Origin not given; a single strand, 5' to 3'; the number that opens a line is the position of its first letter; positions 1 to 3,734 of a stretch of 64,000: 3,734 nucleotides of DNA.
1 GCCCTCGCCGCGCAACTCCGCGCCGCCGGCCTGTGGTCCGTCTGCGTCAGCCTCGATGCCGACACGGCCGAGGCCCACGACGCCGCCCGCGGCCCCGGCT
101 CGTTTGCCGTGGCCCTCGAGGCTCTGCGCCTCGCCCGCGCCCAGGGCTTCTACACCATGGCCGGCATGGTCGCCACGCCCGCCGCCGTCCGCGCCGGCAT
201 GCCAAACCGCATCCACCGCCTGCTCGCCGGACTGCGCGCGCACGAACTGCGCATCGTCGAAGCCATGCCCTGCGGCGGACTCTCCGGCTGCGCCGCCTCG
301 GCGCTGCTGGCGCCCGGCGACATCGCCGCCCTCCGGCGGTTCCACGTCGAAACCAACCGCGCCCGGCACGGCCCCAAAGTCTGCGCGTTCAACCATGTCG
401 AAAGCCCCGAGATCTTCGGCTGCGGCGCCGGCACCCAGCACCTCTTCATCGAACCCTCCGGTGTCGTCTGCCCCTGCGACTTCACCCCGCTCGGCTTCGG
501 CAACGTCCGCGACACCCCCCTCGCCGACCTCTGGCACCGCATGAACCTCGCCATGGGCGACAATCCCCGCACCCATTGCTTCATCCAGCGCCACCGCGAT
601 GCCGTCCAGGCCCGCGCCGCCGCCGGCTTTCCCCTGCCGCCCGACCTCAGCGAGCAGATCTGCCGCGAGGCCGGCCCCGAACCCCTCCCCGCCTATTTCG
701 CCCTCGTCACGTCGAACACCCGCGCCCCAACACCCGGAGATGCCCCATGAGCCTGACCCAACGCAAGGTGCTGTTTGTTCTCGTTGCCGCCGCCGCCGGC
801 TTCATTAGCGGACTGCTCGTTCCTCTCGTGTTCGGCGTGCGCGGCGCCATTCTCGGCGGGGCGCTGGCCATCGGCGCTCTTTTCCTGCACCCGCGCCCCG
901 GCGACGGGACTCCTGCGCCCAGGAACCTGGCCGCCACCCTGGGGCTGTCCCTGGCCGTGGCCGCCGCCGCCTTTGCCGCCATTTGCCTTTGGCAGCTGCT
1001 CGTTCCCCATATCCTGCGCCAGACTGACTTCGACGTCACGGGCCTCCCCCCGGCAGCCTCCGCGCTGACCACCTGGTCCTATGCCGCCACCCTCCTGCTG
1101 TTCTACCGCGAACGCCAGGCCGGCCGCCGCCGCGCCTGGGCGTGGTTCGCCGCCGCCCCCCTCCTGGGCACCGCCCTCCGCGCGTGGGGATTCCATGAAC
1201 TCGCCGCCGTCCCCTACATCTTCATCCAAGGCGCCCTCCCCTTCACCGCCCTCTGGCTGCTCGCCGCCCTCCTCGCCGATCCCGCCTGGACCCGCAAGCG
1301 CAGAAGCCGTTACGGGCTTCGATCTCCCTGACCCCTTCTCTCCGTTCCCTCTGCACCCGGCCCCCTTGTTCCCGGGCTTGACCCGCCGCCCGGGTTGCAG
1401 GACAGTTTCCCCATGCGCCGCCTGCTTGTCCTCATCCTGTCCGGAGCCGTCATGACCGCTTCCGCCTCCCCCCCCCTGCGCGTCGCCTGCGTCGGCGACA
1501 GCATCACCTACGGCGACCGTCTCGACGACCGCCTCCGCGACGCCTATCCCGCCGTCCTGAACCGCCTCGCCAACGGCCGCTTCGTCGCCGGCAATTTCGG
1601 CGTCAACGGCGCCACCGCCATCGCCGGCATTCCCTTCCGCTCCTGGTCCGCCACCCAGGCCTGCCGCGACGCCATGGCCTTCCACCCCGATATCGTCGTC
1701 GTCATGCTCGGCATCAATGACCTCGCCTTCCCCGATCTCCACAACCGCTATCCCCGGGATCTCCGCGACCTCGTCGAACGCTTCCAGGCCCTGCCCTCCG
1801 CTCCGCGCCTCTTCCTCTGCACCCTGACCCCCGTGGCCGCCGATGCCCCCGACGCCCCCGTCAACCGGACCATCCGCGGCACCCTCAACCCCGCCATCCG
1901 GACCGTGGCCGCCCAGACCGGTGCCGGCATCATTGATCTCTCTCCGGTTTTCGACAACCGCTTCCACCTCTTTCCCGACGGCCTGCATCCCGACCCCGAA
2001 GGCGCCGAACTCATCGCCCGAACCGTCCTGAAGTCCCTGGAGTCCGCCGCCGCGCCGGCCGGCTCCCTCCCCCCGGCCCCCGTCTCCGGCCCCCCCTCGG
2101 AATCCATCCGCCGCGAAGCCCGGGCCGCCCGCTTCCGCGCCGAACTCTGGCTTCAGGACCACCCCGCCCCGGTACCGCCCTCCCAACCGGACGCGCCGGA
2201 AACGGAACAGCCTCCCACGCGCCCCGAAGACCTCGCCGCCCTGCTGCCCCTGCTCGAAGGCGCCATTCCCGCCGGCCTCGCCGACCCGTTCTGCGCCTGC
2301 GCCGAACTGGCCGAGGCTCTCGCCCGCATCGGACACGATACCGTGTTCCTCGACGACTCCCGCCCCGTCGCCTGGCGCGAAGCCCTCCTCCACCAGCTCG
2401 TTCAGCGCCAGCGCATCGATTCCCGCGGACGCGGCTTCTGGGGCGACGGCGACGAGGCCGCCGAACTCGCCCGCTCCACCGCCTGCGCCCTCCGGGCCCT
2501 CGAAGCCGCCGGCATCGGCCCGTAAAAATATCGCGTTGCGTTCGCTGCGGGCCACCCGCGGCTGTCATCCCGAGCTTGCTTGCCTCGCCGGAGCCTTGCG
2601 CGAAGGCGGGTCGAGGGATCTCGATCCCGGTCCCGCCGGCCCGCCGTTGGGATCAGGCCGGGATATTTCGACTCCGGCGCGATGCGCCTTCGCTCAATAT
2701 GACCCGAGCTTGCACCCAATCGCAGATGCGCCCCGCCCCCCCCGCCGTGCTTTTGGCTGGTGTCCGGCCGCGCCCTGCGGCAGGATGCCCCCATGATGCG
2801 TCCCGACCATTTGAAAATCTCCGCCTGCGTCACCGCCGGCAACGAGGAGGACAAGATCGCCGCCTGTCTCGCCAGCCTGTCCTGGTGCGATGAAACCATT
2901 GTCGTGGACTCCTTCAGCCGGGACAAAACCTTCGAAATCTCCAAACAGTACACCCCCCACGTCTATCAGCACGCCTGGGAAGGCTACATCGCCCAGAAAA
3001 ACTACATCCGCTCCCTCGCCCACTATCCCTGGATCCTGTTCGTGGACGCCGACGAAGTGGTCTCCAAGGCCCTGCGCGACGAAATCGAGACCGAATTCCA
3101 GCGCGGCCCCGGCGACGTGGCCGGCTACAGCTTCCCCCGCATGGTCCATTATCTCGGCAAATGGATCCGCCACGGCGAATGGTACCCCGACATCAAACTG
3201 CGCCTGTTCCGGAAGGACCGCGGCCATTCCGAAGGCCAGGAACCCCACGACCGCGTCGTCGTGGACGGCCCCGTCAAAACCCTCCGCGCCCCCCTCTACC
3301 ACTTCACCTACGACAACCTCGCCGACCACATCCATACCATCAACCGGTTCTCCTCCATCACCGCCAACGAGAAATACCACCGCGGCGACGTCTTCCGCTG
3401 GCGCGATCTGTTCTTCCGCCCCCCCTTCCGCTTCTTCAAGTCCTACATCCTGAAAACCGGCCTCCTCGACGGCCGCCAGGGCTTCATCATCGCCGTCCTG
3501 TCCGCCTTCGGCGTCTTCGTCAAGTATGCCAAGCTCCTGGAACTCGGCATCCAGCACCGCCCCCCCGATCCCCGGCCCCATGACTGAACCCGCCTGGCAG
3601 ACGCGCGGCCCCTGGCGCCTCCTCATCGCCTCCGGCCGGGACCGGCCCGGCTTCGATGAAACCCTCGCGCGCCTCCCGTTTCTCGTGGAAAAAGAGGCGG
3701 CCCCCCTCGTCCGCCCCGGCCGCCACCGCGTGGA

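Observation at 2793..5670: LPS-type kinase (Kdo/WaaP family) fused in one frame to a glycoside-hydrolase-like TIM-barrel domain, coupled to a GT2 gene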

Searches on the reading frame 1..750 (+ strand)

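Call 62: search_protein_families(library=pfam, proteins=[window:1-750:+], max_evalue=0.0001)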
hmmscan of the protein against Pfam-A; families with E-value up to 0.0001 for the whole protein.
window:1-750:+ (249 aa): 1 family
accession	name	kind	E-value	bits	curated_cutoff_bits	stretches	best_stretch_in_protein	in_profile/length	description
PF13186.11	SPASM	-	8.9e-09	35.9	21.5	1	141-184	1-49/67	Iron-sulfur cluster-binding domain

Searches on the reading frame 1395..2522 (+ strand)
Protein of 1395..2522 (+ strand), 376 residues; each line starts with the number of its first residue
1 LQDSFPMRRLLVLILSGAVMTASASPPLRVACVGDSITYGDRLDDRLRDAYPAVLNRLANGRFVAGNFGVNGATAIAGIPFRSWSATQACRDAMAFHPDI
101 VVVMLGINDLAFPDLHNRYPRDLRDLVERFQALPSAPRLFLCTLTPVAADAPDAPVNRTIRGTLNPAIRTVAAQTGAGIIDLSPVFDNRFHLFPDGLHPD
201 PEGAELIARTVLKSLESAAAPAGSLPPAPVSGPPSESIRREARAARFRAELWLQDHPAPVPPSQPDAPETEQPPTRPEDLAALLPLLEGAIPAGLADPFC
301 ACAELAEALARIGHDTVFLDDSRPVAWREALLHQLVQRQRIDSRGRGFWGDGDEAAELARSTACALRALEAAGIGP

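Call 3: search_protein_families(library=pfam, proteins=[window:1395-2522:+], max_evalue=1)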
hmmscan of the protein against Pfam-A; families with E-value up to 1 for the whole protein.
window:1395-2522:+ (376 aa): 3 families
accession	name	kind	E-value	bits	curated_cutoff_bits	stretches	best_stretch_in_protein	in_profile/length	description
PF13472.12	Lipase_GDSL_2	-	2.3e-28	100.3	32.9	1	32-206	1-178/178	GDSL-like Lipase/Acylhydrolase family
PF00657.28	Lipase_GDSL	-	4.1e-12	47.1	23.6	1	30-209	1-206/208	GDSL-like Lipase/Acylhydrolase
PF04311.20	DUF459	-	0.0021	17.9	27.2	1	67-109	30-71/197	Protein of unknown function (DUF459)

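Call 4: search_protein_families(library=ncbifam, proteins=[window:1395-2522:+], max_evalue=1)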
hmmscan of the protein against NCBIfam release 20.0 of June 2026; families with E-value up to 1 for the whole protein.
window:1395-2522:+ (376 aa): 2 families
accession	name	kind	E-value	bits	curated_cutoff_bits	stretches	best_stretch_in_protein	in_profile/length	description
NF042968.1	AcxylEst_AxeA1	equivalog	7.6e-31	106.9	700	1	22-210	269-458/459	acetylxylan esterase AxeA1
NF042969.1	AcxyGlmanDactase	equivalog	0.11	11.4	500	0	13-46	102-135/323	bifunctional acetylxylan esterase/glucomannan deacetylase AxeC2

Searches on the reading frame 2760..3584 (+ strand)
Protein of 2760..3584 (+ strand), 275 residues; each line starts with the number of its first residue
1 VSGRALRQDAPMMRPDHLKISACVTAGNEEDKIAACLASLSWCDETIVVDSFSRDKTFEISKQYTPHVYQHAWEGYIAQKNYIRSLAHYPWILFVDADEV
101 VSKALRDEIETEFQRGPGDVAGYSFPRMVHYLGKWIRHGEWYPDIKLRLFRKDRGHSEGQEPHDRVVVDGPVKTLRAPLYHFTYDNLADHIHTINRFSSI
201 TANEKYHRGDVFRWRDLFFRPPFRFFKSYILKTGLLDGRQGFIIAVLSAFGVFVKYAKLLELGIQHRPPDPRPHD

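Call 3: search_protein_families(library=pfam, proteins=[window:2760-3584:+], max_evalue=1)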
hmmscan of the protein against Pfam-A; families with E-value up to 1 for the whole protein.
window:2760-3584:+ (275 aa): 3 families
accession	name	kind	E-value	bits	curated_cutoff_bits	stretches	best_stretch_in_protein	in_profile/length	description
PF00535.33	Glycos_transf_2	-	3.9e-12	46.9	23.3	1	21-161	1-148/168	Glycosyl transferase family 2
PF13704.12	Glyco_tranf_2_4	-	0.019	15.9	27.5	1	29-101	3-84/98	Glycosyl transferase family 2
PF19184.5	DUF5866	-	0.18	12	25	1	128-145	52-69/74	Family of unknown function (DUF5866)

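Call 4: search_protein_families(library=ncbifam, proteins=[window:2760-3584:+], max_evalue=1)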
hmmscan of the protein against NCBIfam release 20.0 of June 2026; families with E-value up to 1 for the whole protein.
window:2760-3584:+ (275 aa): 5 families
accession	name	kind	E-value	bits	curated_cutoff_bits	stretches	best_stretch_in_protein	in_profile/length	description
TIGR04283.1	glyco_like_mftF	equivalog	2.5e-11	43.6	182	1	20-151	1-133/221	TIGR04283 family arsenosugar biosynthesis glycosyltransferase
TIGR04195.1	S_glycosyl_SunS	equivalog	3e-09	36.2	350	1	19-103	58-145/421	SunS family peptide S-glycosyltransferase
NF010496.0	PRK13915.1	equivalog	0.0018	17.4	262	1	17-70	30-90/307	glucosyl-3-phosphoglycerate synthase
NF045692.1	OglycostaseCruG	equivalog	0.0019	17.2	600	1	14-65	36-92/386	2'-O-glycosyltransferase CruG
NF007482.0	PRK10073.1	equivalog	0.0037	16.3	423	1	16-107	4-104/334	glycosyltransferase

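Call 51: find_homologous_proteins(query=window:2793-3584:+, max_evalue=1e-10)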
Query window:2793-3584:+ (264 aa): 2086 proteins with E <= 1e-10 among 2530 candidates; the best 120 are listed.
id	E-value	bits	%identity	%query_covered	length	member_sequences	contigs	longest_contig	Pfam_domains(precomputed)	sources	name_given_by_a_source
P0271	7.9e-175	598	96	100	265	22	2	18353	PF00535.33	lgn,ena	-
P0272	6.2e-165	566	90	100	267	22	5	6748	PF00535.33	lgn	-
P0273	4.1e-156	537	88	97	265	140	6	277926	PF00535.33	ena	-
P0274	7.2e-155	533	86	98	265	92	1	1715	PF00535.33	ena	-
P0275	1.4e-153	528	86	98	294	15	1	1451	PF00535.33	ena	-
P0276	5.8e-153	526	86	96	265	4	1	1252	PF00535.33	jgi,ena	-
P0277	1.9e-152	525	87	97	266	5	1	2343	PF00535.33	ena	-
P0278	2.7e-151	521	86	97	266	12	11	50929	PF00535.33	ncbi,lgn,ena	-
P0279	1.9e-150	518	82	100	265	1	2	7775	PF00535.33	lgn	-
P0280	7.8e-150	516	84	97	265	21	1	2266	PF00535.33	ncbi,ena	-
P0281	2.1e-149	515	83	100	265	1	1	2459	PF00535.33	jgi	jgi:glycosyltransferase involved in cell wall biosynthesis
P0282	4.9e-149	513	82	100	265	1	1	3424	PF00535.33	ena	-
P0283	5.1e-149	513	84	97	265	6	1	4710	PF00535.33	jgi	jgi:glycosyltransferase involved in cell wall biosynthesis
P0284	5.7e-149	513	82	100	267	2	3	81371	PF00535.33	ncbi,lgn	-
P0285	8.6e-149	513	82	100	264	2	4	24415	PF00535.33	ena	-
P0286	1.3e-148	512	83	97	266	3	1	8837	PF00535.33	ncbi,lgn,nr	ncbi:MAG: glycosyltransferase family 2 protein [Lentisphaerae bacterium]|nr:glycosyltransferase fami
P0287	1.3e-148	512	84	97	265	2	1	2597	PF00535.33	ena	-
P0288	2.4e-148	511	83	97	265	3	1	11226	PF00535.33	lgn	-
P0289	2.6e-148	511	85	97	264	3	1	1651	PF00535.33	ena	-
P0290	3.7e-148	511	82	100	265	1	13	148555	PF00535.33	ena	-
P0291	4.0e-148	510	82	100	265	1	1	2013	PF00535.33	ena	-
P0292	6.3e-148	510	84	97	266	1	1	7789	PF00535.33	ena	-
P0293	6.8e-148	510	84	97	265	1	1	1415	PF00535.33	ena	-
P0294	7.2e-148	510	84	97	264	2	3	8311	PF00535.33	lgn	-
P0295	3.9e-147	507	81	97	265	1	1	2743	PF00535.33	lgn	-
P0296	4.3e-147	507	81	100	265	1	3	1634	PF00535.33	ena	-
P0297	7.9e-147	506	82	98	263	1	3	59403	PF00535.33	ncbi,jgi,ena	-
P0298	8.2e-147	506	81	99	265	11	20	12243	PF00535.33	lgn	-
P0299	1.6e-146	505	83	97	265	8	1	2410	PF00535.33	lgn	-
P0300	2.8e-146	504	82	97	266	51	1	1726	PF00535.33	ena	-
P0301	8.2e-146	503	81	98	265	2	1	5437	PF00535.33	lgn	-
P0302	9.9e-145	499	81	100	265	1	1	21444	PF00535.33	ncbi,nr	ncbi:MAG: glycosyltransferase family 2 protein [Opitutae bacterium]|nr:glycosyltransferase family 2 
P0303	1.3e-144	499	81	97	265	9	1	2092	PF00535.33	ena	-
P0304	1.5e-144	499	79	99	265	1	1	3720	PF00535.33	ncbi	-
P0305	4.6e-144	497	81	100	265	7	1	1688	PF00535.33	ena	-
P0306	9.6e-144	496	82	97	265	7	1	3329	PF00535.33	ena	-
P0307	3.6e-143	494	80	99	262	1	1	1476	PF00535.33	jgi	jgi:glycosyltransferase involved in cell wall biosynthesis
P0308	4.7e-143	494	79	99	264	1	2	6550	PF00535.33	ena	-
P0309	2.0e-142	492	79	97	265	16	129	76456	PF00535.33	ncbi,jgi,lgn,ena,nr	ncbi:MAG: SPBc2 prophage-derived glycosyltransferase SunS [Verrucomicrobia bacterium ADurb.Bin018]|j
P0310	6.6e-142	490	80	100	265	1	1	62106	PF00535.33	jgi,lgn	jgi:glycosyltransferase involved in cell wall biosynthesis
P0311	2.0e-141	488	78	99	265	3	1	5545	PF00535.33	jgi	-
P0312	3.0e-141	488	79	99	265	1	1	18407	PF00535.33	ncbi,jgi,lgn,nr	ncbi:MAG: glycosyltransferase family 2 protein [Verrucomicrobiota bacterium]|jgi:glycosyltransferase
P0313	4.9e-141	487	80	95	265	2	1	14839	PF00535.33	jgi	-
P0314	9.8e-141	486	80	97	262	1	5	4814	PF00535.33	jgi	jgi:glycosyltransferase involved in cell wall biosynthesis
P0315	4.8e-140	484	80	96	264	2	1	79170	PF00535.33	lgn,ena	-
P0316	2.9e-139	481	76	100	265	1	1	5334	PF00535.33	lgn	-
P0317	4.5e-139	481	75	100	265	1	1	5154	PF00535.33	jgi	-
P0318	1.6e-137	476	75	99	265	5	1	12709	PF00535.33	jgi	-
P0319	3.3e-137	475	79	97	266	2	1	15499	PF00535.33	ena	-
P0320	7.6e-137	473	76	100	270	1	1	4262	PF00535.33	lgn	-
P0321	1.1e-136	473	76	100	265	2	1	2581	PF00535.33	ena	-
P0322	8.2e-135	467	77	99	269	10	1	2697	PF00535.33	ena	-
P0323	1.4e-132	459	75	96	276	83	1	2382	PF00535.33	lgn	-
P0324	3.8e-132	458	73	99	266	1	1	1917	PF00535.33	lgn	-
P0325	1.5e-131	456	77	94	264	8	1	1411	PF00535.33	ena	-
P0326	8.3e-131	454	77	94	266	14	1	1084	PF00535.33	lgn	-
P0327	1.5e-129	450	75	96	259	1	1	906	PF00535.33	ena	-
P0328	6.0e-128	444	72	98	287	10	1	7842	PF00535.33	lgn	-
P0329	3.1e-125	435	74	95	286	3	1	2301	PF00535.33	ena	-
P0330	1.4e-124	433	71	99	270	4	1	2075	PF00535.33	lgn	-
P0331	8.6e-124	431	76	92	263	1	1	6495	PF00535.33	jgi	-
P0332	3.4e-122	425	72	95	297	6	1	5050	PF00535.33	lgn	-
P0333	4.7e-122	425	73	94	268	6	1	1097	PF00535.33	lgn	-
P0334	5.5e-122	425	71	94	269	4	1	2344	PF00535.33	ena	-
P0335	2.1e-121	423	71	97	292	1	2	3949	PF00535.33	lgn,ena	-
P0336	3.8e-121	422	72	95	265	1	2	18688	PF00535.33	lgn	-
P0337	3.7e-117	409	67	96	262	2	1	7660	PF00535.33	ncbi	-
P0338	8.1e-117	408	69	97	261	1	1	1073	PF00535.33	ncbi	-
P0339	1.6e-116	407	70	94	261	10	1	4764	PF00535.33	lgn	-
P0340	2.4e-116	406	67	97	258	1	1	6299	PF00535.33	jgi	-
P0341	3.5e-116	406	68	92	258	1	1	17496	PF00535.33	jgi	-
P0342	4.9e-115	402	65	99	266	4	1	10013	PF00535.33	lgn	-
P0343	1.7e-113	397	66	98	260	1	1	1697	PF00535.33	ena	-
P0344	2.3e-112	393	66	97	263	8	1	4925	PF00535.33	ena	-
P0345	2.5e-112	393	68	92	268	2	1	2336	PF00535.33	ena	-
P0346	5.3e-112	392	68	92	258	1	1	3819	PF00535.33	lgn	-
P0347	1.2e-111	391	65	95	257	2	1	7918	PF00535.33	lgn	-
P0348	9.3e-111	388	66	94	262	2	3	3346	PF00535.33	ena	-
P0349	1.3e-110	387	65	94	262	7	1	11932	PF00535.33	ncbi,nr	ncbi:MAG: glycosyltransferase family 2 protein [Verrucomicrobia bacterium]|nr:glycosyltransferase fa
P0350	1.4e-110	387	65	97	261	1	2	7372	PF00535.33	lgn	-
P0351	2.1e-110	387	66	92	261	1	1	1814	PF00535.33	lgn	-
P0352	2.4e-110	387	69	92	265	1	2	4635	PF00535.33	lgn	-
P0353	2.9e-110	386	66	92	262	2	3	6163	PF00535.33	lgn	-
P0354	3.7e-110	386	90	70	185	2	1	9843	PF00535.33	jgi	-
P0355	1.4e-109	384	68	92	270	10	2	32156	PF00535.33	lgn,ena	-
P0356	1.8e-109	384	64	97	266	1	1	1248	PF00535.33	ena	-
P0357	2.7e-109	383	64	93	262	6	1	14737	PF00535.33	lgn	-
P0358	2.8e-109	383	65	94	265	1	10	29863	PF00535.33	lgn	-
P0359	3.5e-109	383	67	91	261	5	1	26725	PF00535.33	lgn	-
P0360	4.5e-109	382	64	94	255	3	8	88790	PF00535.33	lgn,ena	-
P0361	4.8e-109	382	65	95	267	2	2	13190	PF00535.33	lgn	-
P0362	5.8e-109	382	66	92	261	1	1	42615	PF00535.33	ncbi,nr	ncbi:MAG: glycosyltransferase family 2 protein [Kiritimatiellae bacterium]|nr:glycosyltransferase fa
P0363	7.6e-109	382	65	96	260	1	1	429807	PF00535.33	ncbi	-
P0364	8.3e-109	381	65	97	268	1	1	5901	PF00535.33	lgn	-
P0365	1.1e-108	381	65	96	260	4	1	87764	PF00535.33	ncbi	ncbi:MAG: glycosyltransferase family 2 protein [Verrucomicrobiota bacterium]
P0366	1.8e-108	380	65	94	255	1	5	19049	PF00535.33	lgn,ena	-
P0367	2.5e-108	380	66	92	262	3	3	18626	PF00535.33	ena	-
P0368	3.3e-108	380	65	95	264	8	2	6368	PF00535.33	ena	-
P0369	4.4e-108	379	65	94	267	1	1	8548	PF00535.33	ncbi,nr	ncbi:MAG: glycosyltransferase family 2 protein [Kiritimatiellae bacterium]|nr:glycosyltransferase fa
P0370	6.2e-108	379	63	94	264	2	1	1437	PF00535.33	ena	-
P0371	1.1e-107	378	65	92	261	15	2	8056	PF00535.33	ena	-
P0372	1.6e-107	377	64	95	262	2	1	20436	PF00535.33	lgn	-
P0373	2.6e-107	377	64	95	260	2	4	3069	PF00535.33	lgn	-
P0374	2.8e-107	376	63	97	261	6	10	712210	PF00535.33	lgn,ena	-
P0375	3.1e-107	376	63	94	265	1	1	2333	PF00535.33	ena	-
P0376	4.0e-107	376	63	92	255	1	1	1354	PF00535.33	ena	-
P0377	4.2e-107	376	65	92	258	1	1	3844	PF00535.33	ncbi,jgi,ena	jgi:glycosyltransferase involved in cell wall biosynthesis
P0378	4.3e-107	376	66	92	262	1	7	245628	PF00535.33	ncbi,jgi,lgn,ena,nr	ncbi:MAG: glycosyltransferase family 2 protein [Kiritimatiellae bacterium]|nr:glycosyltransferase fa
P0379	5.6e-107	375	65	94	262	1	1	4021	PF00535.33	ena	-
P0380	5.7e-107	375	61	96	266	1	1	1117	PF00535.33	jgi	-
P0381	6.1e-107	375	64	92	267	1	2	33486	PF00535.33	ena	-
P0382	6.3e-107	375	61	94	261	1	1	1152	PF00535.33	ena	-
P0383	6.5e-107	375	65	92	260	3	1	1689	PF00535.33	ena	-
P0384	7.1e-107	375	64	94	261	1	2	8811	PF00535.33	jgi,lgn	jgi:glycosyltransferase involved in cell wall biosynthesis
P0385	8.1e-107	375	63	94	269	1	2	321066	PF00535.33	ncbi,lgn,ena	-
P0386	8.1e-107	375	63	94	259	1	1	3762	PF00535.33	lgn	-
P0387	1.1e-106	374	65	92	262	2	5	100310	PF00535.33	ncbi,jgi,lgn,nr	ncbi:MAG: glycosyltransferase family 2 protein [Verrucomicrobia bacterium]|nr:glycosyltransferase fa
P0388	1.2e-106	374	61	97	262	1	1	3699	PF00535.33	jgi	jgi:glycosyltransferase involved in cell wall biosynthesis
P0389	1.2e-106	374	60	96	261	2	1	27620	PF00535.33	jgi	-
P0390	1.5e-106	374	63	96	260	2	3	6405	PF00535.33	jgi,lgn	-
